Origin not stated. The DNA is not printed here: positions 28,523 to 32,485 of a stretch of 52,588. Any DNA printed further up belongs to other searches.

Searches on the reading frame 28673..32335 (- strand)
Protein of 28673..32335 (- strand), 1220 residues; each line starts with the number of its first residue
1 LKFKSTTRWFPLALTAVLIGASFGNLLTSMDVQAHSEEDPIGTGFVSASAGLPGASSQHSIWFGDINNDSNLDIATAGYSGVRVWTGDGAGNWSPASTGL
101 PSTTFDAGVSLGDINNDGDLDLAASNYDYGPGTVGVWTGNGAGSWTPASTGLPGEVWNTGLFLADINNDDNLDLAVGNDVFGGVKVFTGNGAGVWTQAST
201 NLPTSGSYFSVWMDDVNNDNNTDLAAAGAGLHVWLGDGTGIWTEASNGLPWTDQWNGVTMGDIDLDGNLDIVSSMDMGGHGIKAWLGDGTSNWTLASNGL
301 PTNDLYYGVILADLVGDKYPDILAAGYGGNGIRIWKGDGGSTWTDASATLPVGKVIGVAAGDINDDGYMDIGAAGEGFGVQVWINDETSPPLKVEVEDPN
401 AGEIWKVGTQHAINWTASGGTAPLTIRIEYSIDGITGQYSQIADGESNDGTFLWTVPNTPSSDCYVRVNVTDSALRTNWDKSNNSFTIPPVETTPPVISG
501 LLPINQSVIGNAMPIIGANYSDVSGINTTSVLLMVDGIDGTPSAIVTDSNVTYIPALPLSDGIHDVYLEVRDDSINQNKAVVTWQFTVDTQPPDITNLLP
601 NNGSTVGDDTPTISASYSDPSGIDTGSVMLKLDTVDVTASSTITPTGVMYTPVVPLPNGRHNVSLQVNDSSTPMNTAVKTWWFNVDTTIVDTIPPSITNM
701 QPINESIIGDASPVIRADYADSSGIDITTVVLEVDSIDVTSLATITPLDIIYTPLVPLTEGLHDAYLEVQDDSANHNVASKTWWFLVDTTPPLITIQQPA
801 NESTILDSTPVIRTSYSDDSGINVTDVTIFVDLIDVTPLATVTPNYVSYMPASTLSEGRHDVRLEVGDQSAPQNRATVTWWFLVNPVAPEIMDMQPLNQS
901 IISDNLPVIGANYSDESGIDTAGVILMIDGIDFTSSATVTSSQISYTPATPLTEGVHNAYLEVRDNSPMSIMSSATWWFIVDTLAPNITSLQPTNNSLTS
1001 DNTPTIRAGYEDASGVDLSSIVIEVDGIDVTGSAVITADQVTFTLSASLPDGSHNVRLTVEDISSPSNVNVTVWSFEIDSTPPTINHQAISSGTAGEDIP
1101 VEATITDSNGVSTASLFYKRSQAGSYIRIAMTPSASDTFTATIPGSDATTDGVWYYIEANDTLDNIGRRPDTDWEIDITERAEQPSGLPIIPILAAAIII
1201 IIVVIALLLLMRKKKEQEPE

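Call 21: search_protein_families(library=pfam, proteins=[window:28673-32335:-], max_evalue=0.00001)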
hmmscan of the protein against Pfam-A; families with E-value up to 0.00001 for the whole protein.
window:28673-32335:- (1220 aa): 2 families
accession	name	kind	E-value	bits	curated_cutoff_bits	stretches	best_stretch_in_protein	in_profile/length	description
PF13517.12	FG-GAP_3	-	6.1e-34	116.9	26.9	3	65-123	1-60/61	FG-GAP-like repeat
PF19077.6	Big_13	-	4.2e-15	56.5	27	1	992-1079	17-101/102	Bacterial Ig-like domain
